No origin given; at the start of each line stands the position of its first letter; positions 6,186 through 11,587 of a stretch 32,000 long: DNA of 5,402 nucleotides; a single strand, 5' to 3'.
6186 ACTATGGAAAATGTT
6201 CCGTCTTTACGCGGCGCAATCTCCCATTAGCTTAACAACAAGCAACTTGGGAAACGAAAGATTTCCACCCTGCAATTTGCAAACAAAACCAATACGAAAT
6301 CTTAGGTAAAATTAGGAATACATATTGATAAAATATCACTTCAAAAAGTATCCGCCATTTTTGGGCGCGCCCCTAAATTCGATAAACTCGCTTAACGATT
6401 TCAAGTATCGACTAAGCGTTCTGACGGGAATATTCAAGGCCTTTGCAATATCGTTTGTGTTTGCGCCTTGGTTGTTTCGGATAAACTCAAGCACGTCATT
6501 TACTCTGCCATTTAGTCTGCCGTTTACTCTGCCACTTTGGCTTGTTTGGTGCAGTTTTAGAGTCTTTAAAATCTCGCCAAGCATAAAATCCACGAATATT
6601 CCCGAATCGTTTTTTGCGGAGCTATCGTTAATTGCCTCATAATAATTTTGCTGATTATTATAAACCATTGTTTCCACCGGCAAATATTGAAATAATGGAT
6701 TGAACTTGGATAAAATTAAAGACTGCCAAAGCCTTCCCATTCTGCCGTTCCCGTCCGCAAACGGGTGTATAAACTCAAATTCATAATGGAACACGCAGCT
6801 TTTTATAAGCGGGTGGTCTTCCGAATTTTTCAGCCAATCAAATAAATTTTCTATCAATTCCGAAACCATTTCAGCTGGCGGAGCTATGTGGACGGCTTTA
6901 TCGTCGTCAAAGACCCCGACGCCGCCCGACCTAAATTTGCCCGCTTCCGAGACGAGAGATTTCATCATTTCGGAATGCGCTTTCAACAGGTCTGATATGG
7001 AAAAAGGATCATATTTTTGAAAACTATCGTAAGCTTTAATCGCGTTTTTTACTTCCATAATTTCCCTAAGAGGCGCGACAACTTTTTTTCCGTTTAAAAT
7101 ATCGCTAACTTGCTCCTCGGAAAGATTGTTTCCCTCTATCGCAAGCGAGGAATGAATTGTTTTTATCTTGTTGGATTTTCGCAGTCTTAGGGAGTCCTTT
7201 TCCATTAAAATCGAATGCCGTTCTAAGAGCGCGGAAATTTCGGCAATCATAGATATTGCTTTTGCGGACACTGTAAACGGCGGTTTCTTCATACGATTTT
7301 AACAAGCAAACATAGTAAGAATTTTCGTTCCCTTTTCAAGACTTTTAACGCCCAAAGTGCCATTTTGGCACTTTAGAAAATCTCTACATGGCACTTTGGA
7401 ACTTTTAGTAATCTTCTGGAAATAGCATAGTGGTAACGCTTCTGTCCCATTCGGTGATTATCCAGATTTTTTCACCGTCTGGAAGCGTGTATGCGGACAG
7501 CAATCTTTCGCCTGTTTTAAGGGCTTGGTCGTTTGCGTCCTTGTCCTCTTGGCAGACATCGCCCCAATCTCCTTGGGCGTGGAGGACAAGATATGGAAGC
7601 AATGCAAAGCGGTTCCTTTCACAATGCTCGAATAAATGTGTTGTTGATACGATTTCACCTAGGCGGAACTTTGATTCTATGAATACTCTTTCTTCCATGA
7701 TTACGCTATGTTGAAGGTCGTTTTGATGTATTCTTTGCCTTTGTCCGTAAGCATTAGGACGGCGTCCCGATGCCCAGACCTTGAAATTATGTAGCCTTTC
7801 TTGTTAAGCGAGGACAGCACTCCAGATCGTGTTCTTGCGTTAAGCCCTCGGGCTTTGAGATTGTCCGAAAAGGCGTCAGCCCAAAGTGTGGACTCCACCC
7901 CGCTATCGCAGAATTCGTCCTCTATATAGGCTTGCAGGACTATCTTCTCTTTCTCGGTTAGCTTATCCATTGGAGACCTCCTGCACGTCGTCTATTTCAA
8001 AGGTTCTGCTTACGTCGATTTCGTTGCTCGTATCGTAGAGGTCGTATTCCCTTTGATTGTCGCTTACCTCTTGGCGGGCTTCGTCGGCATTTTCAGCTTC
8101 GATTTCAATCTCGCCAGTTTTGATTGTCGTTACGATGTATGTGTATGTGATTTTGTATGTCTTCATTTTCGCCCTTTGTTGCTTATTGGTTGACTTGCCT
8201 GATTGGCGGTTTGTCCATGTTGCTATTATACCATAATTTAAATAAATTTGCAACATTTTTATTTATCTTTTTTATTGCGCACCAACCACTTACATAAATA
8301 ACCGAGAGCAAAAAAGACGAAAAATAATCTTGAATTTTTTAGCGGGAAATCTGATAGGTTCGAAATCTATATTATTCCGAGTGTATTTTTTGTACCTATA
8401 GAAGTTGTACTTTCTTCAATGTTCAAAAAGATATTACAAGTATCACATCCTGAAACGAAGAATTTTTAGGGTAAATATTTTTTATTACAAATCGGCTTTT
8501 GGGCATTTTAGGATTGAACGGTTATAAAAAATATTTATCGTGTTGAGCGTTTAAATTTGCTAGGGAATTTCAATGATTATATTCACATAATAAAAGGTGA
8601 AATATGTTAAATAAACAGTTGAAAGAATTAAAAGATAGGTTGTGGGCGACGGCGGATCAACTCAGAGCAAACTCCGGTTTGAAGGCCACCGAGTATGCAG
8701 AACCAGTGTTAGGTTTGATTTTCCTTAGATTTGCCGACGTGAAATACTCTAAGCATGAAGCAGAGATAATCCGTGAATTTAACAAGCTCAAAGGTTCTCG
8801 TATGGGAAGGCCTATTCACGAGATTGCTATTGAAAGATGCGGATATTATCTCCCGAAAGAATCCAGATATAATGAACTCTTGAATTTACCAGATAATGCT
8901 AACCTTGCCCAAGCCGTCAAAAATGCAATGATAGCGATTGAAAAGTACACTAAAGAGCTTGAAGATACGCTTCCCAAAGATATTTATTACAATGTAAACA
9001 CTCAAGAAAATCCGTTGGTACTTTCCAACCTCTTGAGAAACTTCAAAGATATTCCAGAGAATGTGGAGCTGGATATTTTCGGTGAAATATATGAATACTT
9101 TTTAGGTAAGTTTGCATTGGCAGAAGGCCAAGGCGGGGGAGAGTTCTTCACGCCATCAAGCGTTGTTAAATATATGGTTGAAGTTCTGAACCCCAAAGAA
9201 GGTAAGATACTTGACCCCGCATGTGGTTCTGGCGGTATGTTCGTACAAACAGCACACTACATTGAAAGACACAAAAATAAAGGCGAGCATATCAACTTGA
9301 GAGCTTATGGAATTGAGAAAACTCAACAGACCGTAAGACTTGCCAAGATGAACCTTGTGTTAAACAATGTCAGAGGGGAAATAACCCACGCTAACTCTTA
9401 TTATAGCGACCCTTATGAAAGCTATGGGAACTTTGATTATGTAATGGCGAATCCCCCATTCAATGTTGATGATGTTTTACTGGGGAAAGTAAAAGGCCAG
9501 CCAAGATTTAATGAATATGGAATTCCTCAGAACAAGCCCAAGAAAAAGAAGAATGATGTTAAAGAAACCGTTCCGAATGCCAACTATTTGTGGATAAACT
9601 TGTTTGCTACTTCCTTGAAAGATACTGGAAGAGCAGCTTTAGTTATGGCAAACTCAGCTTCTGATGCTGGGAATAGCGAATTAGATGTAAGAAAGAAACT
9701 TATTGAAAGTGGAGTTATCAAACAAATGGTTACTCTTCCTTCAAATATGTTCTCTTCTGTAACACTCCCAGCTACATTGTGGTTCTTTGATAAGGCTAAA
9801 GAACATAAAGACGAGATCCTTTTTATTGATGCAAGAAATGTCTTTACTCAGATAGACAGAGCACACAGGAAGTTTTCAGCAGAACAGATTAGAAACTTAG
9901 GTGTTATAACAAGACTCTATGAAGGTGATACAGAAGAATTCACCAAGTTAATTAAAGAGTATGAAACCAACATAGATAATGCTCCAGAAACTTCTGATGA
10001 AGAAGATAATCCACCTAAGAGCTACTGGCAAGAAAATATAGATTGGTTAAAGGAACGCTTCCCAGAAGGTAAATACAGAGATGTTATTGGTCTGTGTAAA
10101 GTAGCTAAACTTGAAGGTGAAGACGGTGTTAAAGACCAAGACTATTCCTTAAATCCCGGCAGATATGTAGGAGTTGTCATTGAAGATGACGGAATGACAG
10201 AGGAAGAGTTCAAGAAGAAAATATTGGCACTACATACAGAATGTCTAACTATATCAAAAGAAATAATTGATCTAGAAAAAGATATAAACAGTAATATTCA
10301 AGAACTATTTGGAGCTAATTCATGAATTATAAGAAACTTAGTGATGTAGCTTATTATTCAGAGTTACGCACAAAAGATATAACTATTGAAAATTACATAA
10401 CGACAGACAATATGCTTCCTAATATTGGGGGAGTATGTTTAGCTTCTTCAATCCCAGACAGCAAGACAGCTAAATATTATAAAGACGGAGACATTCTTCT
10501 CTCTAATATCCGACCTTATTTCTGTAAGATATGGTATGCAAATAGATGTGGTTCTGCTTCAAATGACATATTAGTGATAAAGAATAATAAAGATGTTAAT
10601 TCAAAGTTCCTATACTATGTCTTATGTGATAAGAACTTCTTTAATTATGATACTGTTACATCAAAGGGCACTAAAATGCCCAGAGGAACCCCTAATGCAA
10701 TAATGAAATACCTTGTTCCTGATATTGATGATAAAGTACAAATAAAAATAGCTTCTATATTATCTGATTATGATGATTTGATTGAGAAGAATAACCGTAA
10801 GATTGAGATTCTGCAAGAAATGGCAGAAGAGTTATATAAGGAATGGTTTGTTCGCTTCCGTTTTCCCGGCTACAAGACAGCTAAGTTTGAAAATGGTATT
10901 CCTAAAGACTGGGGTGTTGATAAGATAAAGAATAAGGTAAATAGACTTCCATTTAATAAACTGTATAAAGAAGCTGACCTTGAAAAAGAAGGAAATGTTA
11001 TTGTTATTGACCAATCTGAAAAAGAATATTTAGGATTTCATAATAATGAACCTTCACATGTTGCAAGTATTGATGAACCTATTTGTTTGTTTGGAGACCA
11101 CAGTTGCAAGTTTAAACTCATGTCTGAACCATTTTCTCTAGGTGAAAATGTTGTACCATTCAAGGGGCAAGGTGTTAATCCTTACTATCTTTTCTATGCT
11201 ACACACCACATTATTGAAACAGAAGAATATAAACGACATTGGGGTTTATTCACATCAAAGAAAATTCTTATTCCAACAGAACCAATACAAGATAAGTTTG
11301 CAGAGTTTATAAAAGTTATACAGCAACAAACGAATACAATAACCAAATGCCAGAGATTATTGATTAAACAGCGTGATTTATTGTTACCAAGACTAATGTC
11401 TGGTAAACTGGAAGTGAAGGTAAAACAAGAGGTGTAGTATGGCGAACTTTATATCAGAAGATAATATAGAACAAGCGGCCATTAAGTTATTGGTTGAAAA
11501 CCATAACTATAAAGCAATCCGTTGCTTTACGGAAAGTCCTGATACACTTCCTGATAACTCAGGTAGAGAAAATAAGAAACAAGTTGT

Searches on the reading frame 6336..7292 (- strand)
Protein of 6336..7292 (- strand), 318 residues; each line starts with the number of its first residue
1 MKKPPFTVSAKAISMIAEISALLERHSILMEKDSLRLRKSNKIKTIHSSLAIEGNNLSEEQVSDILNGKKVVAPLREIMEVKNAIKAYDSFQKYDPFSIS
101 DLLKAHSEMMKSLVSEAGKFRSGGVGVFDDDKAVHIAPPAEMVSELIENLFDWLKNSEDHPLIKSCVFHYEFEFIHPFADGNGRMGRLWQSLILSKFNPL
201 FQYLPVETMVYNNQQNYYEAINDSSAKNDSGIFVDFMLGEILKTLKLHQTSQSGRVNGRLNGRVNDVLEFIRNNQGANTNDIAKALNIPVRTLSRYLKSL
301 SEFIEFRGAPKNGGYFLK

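Call 5: search_protein_families(library=pfam, proteins=[window:6336-7292:-], max_evalue=0.1)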
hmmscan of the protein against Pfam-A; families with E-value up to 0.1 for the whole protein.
window:6336-7292:- (318 aa): 10 families
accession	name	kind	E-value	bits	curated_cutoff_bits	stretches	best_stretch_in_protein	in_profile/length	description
PF02661.23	Fic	-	2.7e-22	79.9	24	1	96-194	1-93/93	Fic/DOC family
PF13412.12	HTH_24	-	3.5e-05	23.7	21.9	1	266-301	7-42/48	Winged helix-turn-helix DNA-binding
PF08279.18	HTH_11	-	0.0001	22.5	25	1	263-312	1-52/55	HTH domain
PF13384.12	HTH_23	-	0.004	17.4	24.6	1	275-298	16-39/50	Homeodomain-like domain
PF08784.17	RPA_C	-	0.023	15.8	22.6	0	259-302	48-95/106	Replication protein A C terminal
PF12802.13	MarR_2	-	0.031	14.9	27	1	266-301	9-45/61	MarR family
PF04703.18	FaeA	-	0.05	14.4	20.7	1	265-301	3-40/62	FaeA-like protein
PF20432.4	Xre-like-HTH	-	0.069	13.9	25.8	0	276-298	23-44/63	Antitoxin Xre-like helix-turn-helix domain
PF09339.16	HTH_IclR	-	0.07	13.4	22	0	265-302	6-44/52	IclR helix-turn-helix domain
PF01022.26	HTH_5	-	0.082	13.2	22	0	267-301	7-40/47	Bacterial regulatory protein, arsR family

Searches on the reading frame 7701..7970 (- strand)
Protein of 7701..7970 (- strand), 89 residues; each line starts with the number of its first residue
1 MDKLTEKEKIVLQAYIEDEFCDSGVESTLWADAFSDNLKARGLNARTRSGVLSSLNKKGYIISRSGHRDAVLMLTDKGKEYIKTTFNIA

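Call 23: search_protein_families(library=pfam, proteins=[window:7701-7970:-], max_evalue=0.01)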
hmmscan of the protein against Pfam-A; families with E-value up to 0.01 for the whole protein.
window:7701-7970:- (89 aa): 1 family
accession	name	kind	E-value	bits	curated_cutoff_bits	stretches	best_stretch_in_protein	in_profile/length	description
PF22665.2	DUF6293_C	-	0.0024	18.7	27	1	36-83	52-99/101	DUF6293 C-terminal winged helix domain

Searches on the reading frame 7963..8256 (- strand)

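Call 23: search_protein_families(library=pfam, proteins=[window:7963-8256:-], max_evalue=0.01)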
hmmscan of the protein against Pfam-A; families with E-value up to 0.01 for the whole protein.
window:7963-8256:- (97 aa): 1 family
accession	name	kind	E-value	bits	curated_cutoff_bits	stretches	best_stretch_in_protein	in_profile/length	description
PF14207.11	DpnD-PcfM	-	0.0054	17.1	25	1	49-67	12-30/46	DpnD/PcfM-like protein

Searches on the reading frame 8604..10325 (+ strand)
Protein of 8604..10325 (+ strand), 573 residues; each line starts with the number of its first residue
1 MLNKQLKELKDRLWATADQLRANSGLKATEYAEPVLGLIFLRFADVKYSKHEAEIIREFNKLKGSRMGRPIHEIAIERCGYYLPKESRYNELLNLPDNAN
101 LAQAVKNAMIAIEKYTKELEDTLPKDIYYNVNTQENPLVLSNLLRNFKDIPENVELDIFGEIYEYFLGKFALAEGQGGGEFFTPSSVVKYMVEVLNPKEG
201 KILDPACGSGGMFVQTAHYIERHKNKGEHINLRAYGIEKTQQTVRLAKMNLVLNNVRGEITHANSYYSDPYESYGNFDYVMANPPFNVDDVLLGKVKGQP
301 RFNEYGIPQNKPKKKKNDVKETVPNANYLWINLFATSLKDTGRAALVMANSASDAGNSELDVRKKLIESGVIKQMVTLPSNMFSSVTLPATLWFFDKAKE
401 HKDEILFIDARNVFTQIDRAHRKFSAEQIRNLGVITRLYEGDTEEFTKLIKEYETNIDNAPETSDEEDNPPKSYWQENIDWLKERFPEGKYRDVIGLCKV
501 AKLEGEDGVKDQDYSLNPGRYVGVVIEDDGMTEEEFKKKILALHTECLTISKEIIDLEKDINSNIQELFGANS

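Call 5: search_protein_families(library=pfam, proteins=[window:8604-10325:+], max_evalue=0.1)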
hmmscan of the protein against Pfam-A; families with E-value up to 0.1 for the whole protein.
window:8604-10325:+ (573 aa): 9 families
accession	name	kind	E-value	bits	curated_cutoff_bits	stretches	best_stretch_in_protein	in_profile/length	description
PF02384.22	N6_Mtase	-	6.2e-79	266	20.4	1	156-451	3-286/311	N-6 DNA Methylase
PF12161.14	HsdM_N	-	2.6e-21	77.1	24.5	1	9-147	1-135/135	HsdM N-terminal domain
PF05175.20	MTS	-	1e-06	28.9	23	1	190-289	22-111/170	Methyltransferase small domain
PF01170.24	UPF0020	-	7.6e-06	26.2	22.3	1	198-286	27-131/197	RMKL-like, methyltransferase domain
PF07669.17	Eco57I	-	2e-05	25.2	25.3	1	268-381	69-169/171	Eco57I restriction-modification methylase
PF13847.12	Methyltransf_31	-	0.0042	17.2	27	1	199-285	4-83/145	Methyltransferase domain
PF01555.25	N6_N4_Mtase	-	0.013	15.9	26.7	0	184-248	167-220/221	DNA methylase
PF09445.16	Methyltransf_15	-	0.025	14.6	22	0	201-263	3-54/165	RNA cap guanine-N2 methyltransferase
PF20473.4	MmeI_Mtase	-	0.036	13.7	27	0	201-258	22-89/259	MmeI, DNA-methyltransferase domain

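Call 6: search_protein_families(library=padloc, proteins=[window:8604-10325:+], max_evalue=0.1)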
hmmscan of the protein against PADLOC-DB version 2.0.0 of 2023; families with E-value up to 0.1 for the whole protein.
window:8604-10325:+ (573 aa): 48 families (the best 25 are shown)
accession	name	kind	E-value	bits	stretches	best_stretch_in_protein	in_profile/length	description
PDLC03035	MTase_I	-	4.3e-192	638.1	2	5-460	6-452/653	Type I methyltransferase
PDLC03019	MTase_I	-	1.3e-81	273.2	2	9-433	8-416/932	Type I methyltransferase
PDLC03240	MTase_II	-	5.8e-62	208.2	1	8-432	7-424/511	Type II methyltransferase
PDLC03022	MTase_I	-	8.8e-55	184.4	1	7-431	4-438/857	Type I methyltransferase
PDLC03031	MTase_I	-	3.3e-51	172.5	1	6-432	5-449/834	Type I methyltransferase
PDLC03027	MTase_I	-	4.2e-46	155.9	2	139-431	114-401/810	Type I methyltransferase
PDLC03021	MTase_I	-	4.2e-46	155.8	1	1-464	2-426/491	Type I methyltransferase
PDLC03026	MTase_I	-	2.4e-45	153.6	1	7-431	4-392/487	Type I methyltransferase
PDLC04134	mad2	-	4e-44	149.2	1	7-452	139-486/492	mads_2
PDLC03029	MTase_I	-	6.3e-38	128.7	1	3-442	3-451/661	Type I methyltransferase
PDLC03033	MTase_I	-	2.2e-36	123.9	2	147-422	171-444/541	Type I methyltransferase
PDLC03028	MTase_I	-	1.7e-34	117.1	1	3-440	723-1160/1236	Type I methyltransferase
PDLC03032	MTase_I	-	2.8e-30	103.1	1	157-442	138-415/1001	Type I methyltransferase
PDLC03025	MTase_I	-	4.5e-28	96.2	1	152-409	137-382/569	Type I methyltransferase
PDLC03039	MTase_I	-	7.7e-28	95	1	9-454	7-435/708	Type I methyltransferase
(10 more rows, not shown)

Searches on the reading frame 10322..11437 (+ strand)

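Call 5: search_protein_families(library=pfam, proteins=[window:10322-11437:+], max_evalue=0.1)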
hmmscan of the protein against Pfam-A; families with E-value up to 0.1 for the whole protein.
window:10322-11437:+ (371 aa): 3 families
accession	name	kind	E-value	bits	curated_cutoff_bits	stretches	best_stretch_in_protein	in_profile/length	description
PF01420.25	Methylase_S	-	4.9e-06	27.3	22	1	4-163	7-166/168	Type I restriction modification DNA specificity domain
PF18396.7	TBK1_ULD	-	0.022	15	31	1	324-361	23-60/88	TANK binding kinase 1 ubiquitin-like domain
PF18121.7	TFA2_Winged_2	-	0.031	14.4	26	0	79-99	39-59/60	TFA2 Winged helix domain 2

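Call 6: search_protein_families(library=padloc, proteins=[window:10322-11437:+], max_evalue=0.1)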
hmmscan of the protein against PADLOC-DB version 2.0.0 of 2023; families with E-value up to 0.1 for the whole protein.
window:10322-11437:+ (371 aa): 90 families (the best 25 are shown)
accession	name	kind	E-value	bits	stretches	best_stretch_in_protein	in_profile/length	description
PDLC03172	Specificity_I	-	6.4e-41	138.8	3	138-208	158-233/431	Type I specificity subunit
PDLC03068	Specificity_I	-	3.4e-40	136.4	1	48-369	61-401/403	Type I specificity subunit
PDLC03135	Specificity_I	-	3.2e-39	133.2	1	5-187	3-188/595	Type I specificity subunit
PDLC03130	Specificity_I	-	2.8e-37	127.1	1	14-190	18-196/442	Type I specificity subunit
PDLC03132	Specificity_I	-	5.1e-36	122.6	1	55-366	68-377/387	Type I specificity subunit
PDLC03092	Specificity_I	-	3.5e-35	120.1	1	82-365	94-397/397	Type I specificity subunit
PDLC03099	Specificity_I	-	2.4e-34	117.1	3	126-205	119-209/405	Type I specificity subunit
PDLC03089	Specificity_I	-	2.4e-27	94.1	2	49-179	64-197/446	Type I specificity subunit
PDLC03126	Specificity_I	-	1.6e-25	88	1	14-176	513-683/690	Type I specificity subunit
PDLC03086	Specificity_I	-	6.5e-24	82.7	2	54-179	73-202/458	Type I specificity subunit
PDLC03164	Specificity_I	-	2.8e-23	80.9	1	38-365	41-396/409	Type I specificity subunit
PDLC03163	Specificity_I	-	2.9e-22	77.4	1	84-201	104-228/434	Type I specificity subunit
PDLC03074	Specificity_I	-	8e-22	76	1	51-240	81-260/408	Type I specificity subunit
PDLC03066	Specificity_I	-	1.5e-21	74.7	2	87-184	121-218/441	Type I specificity subunit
PDLC03062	Specificity_I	-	6.6e-21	72.9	2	189-353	7-169/375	Type I specificity subunit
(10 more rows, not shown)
